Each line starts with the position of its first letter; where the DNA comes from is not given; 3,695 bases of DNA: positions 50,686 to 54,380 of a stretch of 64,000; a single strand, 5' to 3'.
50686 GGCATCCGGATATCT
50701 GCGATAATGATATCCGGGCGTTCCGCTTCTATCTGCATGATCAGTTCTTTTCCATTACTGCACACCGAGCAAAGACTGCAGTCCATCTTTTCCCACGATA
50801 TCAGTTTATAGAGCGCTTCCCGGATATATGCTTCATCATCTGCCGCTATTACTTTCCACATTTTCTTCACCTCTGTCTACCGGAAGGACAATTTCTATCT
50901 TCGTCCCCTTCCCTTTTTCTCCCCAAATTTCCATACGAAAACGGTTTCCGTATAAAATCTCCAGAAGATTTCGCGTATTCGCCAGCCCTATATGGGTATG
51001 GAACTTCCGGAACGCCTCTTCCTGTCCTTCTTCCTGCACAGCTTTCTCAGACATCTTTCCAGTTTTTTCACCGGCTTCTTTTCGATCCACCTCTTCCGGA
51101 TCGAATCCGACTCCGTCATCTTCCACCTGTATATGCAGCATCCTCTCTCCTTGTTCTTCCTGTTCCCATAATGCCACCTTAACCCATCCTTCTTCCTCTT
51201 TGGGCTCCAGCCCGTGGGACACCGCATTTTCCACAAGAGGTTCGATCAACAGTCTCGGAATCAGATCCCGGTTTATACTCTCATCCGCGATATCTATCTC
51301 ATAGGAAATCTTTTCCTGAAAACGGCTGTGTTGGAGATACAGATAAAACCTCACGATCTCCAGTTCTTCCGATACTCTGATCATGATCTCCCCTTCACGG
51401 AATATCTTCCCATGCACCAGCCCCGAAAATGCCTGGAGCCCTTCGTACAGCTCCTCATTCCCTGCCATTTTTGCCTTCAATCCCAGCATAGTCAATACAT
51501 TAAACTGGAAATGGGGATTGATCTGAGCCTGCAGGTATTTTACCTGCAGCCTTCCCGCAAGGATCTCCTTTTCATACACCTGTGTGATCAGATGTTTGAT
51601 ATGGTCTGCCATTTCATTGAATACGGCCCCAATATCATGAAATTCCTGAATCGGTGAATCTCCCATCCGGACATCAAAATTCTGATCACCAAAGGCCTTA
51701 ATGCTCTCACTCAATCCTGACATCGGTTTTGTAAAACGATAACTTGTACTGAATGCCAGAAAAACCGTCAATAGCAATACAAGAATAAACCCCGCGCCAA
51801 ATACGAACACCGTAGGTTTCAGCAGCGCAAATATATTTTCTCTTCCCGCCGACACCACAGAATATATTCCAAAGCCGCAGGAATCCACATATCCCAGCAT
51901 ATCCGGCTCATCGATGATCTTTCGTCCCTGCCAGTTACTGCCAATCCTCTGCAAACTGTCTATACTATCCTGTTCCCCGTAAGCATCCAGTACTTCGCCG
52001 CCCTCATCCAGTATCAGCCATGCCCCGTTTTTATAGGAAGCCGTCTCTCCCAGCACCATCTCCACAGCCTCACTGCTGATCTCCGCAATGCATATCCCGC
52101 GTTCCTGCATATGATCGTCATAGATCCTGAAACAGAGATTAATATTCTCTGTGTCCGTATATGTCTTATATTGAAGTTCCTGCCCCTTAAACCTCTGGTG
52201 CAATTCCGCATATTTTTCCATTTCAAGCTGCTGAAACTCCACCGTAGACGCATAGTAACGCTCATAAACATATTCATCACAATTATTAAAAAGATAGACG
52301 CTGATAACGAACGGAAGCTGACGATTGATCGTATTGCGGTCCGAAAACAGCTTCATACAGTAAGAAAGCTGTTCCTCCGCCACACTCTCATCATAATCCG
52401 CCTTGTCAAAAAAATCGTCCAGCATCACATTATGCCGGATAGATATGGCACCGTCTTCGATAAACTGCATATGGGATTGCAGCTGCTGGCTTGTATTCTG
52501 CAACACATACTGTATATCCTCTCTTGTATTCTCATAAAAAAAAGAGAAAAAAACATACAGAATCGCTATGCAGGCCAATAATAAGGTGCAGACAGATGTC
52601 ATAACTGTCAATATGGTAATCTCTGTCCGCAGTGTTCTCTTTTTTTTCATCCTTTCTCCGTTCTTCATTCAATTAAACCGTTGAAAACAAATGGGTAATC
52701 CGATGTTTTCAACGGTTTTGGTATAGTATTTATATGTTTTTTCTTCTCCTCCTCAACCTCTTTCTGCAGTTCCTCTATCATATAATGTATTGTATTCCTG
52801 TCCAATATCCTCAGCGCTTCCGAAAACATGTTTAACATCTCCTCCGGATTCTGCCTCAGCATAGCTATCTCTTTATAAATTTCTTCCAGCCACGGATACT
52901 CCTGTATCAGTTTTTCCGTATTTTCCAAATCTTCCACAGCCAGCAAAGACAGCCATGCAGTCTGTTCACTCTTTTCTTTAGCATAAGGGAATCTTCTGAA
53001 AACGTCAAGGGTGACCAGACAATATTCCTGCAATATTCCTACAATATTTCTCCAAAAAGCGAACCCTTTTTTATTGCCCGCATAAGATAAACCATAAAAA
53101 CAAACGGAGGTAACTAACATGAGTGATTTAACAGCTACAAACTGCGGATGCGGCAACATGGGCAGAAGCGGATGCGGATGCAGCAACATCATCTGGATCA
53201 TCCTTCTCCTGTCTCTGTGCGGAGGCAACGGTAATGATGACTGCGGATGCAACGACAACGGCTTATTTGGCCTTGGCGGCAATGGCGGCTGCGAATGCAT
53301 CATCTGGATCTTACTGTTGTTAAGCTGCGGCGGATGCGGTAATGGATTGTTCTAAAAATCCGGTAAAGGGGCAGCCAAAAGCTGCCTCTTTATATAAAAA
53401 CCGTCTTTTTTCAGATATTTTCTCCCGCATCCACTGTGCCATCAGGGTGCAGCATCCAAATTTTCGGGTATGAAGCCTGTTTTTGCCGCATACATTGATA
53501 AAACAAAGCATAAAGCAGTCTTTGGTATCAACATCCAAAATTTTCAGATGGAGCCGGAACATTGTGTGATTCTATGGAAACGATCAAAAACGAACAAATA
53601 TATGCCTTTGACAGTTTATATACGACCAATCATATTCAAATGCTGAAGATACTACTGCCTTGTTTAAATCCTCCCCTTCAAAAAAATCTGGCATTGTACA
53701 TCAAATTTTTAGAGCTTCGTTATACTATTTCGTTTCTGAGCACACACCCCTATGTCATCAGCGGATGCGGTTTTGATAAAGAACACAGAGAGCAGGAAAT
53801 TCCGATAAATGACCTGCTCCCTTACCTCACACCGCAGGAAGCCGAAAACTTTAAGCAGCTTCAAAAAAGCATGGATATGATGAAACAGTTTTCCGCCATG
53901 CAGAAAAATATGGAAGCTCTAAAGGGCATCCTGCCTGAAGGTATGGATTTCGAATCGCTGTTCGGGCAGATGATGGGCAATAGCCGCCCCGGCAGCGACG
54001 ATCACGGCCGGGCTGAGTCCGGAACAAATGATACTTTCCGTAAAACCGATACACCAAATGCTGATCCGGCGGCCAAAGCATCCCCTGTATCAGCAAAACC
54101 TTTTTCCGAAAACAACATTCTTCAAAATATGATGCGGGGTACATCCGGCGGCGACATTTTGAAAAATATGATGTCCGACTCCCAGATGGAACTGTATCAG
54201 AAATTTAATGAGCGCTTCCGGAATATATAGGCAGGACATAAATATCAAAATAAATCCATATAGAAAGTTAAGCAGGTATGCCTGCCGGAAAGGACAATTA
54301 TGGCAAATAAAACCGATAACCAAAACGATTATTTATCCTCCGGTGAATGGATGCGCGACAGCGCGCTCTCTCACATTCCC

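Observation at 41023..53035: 11.7-kb fucosidase/ABC/sensor cassette bracketed by direct repeats of an Rpn nuclease gene end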

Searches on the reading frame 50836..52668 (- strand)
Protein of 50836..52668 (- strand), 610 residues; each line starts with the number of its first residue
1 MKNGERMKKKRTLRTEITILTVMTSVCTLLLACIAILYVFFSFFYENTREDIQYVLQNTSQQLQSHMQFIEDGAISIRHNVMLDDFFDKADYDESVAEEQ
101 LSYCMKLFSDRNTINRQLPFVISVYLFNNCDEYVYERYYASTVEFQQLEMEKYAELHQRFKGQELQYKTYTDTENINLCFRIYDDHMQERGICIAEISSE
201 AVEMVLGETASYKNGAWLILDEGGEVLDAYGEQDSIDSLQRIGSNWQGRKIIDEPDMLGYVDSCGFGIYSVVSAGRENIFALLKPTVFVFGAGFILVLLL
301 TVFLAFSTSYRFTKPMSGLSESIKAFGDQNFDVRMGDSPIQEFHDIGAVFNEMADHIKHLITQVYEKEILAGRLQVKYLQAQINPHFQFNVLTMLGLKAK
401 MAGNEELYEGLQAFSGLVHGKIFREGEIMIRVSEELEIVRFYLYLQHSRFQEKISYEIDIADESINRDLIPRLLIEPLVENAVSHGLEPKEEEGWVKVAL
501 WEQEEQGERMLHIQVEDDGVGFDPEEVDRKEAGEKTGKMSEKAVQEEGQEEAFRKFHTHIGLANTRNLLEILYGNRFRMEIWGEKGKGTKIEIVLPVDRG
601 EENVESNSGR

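Call 6: search_protein_families(library=ncbifam, proteins=[window:50836-52668:-], max_evalue=0.01)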
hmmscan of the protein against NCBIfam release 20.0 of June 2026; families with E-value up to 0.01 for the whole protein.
window:50836-52668:- (610 aa): 19 families
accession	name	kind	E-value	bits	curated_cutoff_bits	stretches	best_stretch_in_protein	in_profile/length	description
NF040691.1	MtrAB_MtrB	equivalog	2.3e-10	40.1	450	1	276-366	179-266/507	MtrAB system histidine kinase MtrB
NF041947.1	LuxQ_Vibrio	equivalog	9.4e-10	37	1200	1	478-604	595-703/843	quorum-sensing autoinducer 2 sensor kinase/phosphatase LuxQ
NF033092.0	HK_WalK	equivalog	3.1e-07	29.3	725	1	272-362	161-251/594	cell wall metabolism sensor histidine kinase WalK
NF007423.1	PRK09966.1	equivalog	1.4e-06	27.5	325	1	272-365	135-229/390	diguanylate cyclase DgcN/YfiN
NF007898.0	PRK10604.1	equivalog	2.1e-06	27.2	478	1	312-362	160-210/433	two-component system sensor histidine kinase RstB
NF008184.0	PRK10935.1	equivalog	3.4e-05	22.7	553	1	285-363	149-228/565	nitrate/nitrite two-component system sensor histidine kinase NarQ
NF038263.1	prot_phos_SiaA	equivalog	3.5e-05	22.5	700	1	292-363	315-385/658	biofilm regulation protein phosphatase SiaA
NF011874.0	PRK15347.1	equivalog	4.7e-05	21.6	852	1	145-359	151-368/921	two component system sensor kinase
NF007004.0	PRK09467.1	equivalog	6.1e-05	22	415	0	472-528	336-382/440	two-component system sensor histidine kinase EnvZ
NF008302.0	PRK11091.1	equivalog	6.2e-05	21.4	838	1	478-606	406-514/779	aerobic respiration two-component sensor histidine kinase ArcB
NF008468.0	PRK11360.1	equivalog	0.00011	20.8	646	0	443-528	476-558/616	two-component system sensor histidine kinase AtoS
NF008025.0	PRK10755.1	equivalog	0.00015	20.6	314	0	470-527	253-302/362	two-component system sensor histidine kinase PmrB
NF012226.0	AdeS_HK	equivalog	0.00025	20.3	500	1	298-523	70-293/353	two-component sensor histidine kinase AdeS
NF045911.1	TCSHisKinNblS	equivalog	0.00034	19.1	1000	1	286-375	183-267/621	two-component system sensor histidine kinase NblS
NF041336.1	CheA_Halo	equivalog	0.0015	17.2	950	1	454-539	378-468/666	chemotaxis protein CheA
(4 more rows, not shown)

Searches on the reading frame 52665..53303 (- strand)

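Call 5: search_protein_families(library=pfam, proteins=[window:52665-53303:-], max_evalue=0.01)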
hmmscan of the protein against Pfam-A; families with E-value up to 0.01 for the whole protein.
window:52665-53303:- (212 aa): 0 families

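Call 6: search_protein_families(library=ncbifam, proteins=[window:52665-53303:-], max_evalue=0.01)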
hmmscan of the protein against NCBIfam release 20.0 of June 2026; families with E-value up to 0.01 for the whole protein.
window:52665-53303:- (212 aa): 1 family
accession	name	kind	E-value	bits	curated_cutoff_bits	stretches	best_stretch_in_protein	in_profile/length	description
NF041802.1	P450_SolI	exception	0.0063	15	850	1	134-188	274-326/424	solanimycin biosynthesis cytochrome P450 SolI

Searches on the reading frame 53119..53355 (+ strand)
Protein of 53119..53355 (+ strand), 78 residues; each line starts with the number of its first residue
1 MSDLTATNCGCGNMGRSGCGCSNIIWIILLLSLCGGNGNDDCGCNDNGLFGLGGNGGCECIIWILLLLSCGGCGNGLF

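Call 55: find_encoding_contigs(protein=window:53119-53355:+, flank=4000, max_places=10)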
Protein window:53119-53355:+ (78 aa): no gene with exactly this product is on record in the collection.

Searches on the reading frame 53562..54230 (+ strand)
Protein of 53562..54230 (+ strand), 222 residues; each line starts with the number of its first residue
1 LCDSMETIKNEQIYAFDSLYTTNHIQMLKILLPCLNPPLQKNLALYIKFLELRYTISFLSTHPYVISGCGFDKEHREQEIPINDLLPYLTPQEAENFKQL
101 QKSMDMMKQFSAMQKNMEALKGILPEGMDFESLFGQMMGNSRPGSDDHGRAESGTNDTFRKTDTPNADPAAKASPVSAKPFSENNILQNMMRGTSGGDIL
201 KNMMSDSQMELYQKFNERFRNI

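Call 5: search_protein_families(library=pfam, proteins=[window:53562-54230:+], max_evalue=0.01)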
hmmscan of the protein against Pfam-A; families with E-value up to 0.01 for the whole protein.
window:53562-54230:+ (222 aa): 0 families

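Call 6: search_protein_families(library=ncbifam, proteins=[window:53562-54230:+], max_evalue=0.01)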
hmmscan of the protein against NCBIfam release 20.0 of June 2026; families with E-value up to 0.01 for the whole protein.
window:53562-54230:+ (222 aa): 0 families

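Call 11: find_encoding_contigs(protein=window:53562-54230:+, flank=10000, max_places=10)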
Protein window:53562-54230:+ (222 aa): 1 contig read that carries it; 1 place shown.
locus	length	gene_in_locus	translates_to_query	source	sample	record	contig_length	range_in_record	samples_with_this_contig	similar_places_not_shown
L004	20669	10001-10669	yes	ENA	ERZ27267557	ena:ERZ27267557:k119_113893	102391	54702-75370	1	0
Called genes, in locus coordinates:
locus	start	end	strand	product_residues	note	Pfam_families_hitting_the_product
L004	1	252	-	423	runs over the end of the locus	PF01408:GFO_IDH_MocA, PF02894:GFO_IDH_MocA_C, PF22725:GFO_IDH_MocA_C3 (weak)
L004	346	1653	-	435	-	PF01120:Alpha_L_fucos, PF14871:GHL6 (weak)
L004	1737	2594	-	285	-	PF00528:BPD_transp_1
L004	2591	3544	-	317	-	PF00528:BPD_transp_1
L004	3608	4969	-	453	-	PF01547:SBP_bac_1, PF13416:SBP_bac_8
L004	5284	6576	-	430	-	PF01547:SBP_bac_1, PF13416:SBP_bac_8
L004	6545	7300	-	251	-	PF00072:Response_reg, PF00165:HTH_AraC (weak), PF12833:HTH_18, PF00165:HTH_AraC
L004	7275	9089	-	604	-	PF06580:His_kinase, PF02518:HATPase_c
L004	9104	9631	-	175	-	-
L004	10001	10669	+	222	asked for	-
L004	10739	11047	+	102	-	-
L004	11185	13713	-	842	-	PF00133:tRNA-synt_1, PF01406:tRNA-synt_1e (faint), PF09334:tRNA-synt_1g, PF13603:tRNA-synt_1_2, PF00133:tRNA-synt_1 (weak), PF08264:Anticodon_1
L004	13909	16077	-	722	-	PF00009:GTP_EFTU, PF22042:EF-G_D2, PF03144:GTP_EFTU_D2, PF14492:EFG_III, PF16658:RF3_C, PF03764:EFG_IV, PF00679:EFG_C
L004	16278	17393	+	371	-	PF03446:NAD_binding_2 (weak), PF02153:PDH_N, PF20463:PDH_C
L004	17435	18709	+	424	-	PF00275:EPSP_synthase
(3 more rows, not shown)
